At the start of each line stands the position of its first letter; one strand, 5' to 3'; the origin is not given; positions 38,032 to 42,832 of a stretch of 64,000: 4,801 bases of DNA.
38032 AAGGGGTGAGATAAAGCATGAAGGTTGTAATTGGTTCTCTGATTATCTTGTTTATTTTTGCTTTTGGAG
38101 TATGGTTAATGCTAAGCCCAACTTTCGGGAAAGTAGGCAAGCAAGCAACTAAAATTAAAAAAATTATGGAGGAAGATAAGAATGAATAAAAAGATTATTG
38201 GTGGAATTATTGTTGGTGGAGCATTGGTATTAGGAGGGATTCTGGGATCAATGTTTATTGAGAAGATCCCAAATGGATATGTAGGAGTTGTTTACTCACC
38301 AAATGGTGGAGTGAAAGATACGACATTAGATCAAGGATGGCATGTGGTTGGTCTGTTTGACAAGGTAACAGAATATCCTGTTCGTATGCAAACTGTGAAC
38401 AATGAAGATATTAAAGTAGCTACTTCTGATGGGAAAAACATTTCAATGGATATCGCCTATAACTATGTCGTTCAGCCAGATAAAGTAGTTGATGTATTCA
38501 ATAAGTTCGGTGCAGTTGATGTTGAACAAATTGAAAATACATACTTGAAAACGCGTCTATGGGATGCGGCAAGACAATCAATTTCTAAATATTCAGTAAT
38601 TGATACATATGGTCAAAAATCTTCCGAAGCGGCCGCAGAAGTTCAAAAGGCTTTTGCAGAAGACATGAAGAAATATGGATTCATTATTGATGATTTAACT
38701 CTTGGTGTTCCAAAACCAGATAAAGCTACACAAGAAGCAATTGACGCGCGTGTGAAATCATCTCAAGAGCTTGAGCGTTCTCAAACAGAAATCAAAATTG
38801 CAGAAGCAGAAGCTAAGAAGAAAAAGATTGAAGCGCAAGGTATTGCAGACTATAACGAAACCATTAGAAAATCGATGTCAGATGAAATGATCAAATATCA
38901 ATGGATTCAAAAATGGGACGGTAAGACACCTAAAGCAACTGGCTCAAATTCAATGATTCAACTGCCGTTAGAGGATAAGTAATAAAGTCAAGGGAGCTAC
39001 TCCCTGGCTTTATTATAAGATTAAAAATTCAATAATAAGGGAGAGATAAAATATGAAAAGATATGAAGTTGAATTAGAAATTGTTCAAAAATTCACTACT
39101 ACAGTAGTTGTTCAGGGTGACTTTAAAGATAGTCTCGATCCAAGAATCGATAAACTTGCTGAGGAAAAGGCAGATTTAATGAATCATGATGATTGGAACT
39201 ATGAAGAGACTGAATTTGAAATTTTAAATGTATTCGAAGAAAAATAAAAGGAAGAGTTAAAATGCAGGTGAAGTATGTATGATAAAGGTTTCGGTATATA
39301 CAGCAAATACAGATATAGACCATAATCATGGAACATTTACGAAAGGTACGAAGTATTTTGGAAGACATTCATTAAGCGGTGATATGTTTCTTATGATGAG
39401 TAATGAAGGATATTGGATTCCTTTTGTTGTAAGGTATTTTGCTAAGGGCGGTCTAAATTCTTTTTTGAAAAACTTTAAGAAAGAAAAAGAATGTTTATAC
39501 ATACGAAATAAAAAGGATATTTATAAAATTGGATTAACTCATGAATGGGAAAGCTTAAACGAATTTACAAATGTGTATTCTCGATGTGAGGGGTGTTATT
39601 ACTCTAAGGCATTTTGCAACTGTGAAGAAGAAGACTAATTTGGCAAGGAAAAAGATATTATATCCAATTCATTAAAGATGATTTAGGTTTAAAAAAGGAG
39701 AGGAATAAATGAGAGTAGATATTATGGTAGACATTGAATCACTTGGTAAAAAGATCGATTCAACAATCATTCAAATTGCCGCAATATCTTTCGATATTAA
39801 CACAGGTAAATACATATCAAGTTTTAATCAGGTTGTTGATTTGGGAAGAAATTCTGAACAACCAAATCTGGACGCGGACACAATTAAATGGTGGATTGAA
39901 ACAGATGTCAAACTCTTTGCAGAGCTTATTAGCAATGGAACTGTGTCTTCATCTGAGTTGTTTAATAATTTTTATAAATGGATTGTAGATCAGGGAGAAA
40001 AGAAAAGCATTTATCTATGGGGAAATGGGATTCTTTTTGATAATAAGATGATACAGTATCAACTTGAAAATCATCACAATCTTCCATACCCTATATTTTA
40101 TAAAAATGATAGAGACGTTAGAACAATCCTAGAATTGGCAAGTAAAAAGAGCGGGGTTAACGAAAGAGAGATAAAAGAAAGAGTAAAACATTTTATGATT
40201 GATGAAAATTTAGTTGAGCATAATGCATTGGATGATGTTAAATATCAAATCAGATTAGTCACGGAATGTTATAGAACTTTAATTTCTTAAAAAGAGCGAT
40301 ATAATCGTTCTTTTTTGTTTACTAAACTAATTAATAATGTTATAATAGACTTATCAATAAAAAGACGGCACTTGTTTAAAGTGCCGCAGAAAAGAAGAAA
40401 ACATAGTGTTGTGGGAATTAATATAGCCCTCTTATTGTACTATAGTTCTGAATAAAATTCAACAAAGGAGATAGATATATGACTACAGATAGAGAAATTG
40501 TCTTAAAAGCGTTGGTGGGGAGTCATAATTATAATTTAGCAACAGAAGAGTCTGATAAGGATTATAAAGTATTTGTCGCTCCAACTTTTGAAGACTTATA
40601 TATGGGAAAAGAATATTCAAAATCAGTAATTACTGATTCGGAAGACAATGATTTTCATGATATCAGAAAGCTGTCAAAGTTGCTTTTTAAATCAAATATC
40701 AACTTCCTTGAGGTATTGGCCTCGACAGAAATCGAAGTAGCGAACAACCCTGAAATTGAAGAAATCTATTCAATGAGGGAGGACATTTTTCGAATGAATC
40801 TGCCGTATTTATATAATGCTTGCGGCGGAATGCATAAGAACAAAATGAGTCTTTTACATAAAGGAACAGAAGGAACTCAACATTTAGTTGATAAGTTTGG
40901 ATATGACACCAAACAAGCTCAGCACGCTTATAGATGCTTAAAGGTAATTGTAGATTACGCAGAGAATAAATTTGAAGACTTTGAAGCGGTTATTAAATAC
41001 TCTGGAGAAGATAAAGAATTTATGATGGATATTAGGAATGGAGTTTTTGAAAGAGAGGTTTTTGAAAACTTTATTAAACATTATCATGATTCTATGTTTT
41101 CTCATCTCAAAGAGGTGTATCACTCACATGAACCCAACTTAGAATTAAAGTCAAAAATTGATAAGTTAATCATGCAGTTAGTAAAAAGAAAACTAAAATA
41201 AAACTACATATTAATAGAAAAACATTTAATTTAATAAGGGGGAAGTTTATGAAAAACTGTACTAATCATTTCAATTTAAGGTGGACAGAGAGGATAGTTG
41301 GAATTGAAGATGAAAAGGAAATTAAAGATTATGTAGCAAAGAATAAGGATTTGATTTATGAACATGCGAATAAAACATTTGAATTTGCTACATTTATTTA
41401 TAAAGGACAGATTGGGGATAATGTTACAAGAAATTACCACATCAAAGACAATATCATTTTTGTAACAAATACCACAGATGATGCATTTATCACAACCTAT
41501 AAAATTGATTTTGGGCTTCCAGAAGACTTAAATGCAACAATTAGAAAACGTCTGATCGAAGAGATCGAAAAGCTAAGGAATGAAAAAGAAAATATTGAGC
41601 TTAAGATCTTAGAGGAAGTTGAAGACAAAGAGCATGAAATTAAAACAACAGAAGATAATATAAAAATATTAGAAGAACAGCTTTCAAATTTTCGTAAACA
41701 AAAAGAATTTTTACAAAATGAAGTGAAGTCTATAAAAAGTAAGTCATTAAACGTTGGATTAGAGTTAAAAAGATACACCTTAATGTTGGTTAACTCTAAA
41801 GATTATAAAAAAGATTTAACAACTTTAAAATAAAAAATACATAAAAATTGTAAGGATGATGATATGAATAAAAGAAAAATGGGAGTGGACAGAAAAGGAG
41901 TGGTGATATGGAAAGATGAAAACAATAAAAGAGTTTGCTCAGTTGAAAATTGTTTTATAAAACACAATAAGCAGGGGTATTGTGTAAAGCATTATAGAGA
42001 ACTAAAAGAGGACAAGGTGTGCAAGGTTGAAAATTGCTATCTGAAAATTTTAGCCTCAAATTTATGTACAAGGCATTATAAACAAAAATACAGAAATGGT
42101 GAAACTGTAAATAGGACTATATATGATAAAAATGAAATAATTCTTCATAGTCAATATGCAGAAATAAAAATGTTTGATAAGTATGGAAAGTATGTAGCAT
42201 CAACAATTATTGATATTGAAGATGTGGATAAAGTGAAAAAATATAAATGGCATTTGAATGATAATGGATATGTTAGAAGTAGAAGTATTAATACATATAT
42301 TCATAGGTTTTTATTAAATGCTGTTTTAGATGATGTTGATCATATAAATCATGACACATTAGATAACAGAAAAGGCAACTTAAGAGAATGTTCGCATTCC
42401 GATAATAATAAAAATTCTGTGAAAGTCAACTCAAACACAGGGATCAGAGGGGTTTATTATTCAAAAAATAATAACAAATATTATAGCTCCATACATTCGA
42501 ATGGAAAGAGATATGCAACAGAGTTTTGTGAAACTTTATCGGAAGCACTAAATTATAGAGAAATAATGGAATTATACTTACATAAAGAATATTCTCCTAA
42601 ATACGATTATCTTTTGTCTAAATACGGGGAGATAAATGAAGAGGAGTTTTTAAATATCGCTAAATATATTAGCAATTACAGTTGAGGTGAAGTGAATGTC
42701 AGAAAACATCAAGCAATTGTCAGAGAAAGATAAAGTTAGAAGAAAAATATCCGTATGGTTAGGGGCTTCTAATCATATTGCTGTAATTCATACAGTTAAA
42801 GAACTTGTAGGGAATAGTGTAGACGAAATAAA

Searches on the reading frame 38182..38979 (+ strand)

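Call 59: search_protein_families(library=pfam, proteins=[window:38182-38979:+], max_evalue=0.001)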
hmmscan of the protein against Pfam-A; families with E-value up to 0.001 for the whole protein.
window:38182-38979:+ (266 aa): 1 family
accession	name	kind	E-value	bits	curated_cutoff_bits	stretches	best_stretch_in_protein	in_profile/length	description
PF01145.31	Band_7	-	7.7e-36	124.2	23.6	1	28-211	2-176/176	SPFH domain / Band 7 family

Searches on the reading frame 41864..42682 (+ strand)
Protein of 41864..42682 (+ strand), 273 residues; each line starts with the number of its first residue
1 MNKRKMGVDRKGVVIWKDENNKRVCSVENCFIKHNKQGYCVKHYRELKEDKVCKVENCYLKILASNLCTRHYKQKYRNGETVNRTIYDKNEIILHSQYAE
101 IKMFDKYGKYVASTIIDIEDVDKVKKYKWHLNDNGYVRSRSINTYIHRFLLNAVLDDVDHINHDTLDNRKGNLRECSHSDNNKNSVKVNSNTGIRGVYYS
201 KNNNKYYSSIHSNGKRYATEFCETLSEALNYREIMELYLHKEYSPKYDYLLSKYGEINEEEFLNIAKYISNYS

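Call 59: search_protein_families(library=pfam, proteins=[window:41864-42682:+], max_evalue=0.001)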
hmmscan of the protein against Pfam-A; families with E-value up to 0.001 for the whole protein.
window:41864-42682:+ (273 aa): 1 family
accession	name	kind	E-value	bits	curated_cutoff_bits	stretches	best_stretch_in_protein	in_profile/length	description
PF13392.12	HNH_3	-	2.4e-05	24.3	24.8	1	158-182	21-45/46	HNH endonuclease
